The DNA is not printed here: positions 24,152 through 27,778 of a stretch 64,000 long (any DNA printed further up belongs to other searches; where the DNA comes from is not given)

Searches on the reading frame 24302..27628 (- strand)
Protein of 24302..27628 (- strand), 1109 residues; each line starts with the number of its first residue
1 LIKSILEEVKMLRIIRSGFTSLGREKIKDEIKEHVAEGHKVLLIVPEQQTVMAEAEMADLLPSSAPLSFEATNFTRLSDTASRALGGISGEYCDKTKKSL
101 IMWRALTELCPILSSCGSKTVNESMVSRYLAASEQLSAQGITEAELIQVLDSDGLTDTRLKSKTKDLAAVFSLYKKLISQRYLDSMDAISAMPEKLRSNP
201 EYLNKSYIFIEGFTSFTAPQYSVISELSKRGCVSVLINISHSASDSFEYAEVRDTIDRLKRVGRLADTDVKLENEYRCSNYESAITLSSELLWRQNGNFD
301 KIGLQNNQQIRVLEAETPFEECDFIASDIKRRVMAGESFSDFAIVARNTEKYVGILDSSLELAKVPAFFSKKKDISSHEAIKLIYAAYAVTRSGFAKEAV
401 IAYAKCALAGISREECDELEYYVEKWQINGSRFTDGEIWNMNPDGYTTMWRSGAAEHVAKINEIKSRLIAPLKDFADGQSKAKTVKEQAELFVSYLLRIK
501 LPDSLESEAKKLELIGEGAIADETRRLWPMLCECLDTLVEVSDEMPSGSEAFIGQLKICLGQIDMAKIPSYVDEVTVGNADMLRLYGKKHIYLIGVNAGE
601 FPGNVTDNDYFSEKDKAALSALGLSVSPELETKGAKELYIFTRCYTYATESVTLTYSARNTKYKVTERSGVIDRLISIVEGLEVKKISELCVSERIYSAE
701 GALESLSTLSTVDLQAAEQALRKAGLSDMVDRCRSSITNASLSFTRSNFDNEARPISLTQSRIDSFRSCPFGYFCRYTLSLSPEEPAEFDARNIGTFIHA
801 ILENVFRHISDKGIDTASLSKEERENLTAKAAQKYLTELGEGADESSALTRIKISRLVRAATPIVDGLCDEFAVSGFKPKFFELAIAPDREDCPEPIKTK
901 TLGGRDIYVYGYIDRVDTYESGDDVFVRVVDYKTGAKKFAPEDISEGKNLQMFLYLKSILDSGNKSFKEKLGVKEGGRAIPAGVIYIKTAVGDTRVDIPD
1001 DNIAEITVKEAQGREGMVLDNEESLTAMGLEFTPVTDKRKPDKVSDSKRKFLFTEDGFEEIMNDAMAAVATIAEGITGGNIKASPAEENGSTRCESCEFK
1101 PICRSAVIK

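Call 109: search_protein_families(library=pfam, proteins=[window:24302-27628:-], max_evalue=0.0001)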
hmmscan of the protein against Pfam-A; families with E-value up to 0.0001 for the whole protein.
window:24302-27628:- (1109 aa): 3 families
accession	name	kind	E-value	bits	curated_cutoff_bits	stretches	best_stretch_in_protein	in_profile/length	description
PF21445.3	ADDB_N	-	3.4e-32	112.2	26.6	1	19-270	10-269/290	ADDB, N-terminal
PF12705.13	PDDEXK_1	-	5.7e-32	112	22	1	758-1104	2-247/247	PD-(D/E)XK nuclease superfamily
PF13361.12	UvrD_C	-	4.2e-06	26.9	25.6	1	285-435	14-166/350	UvrD-like helicase C-terminal domain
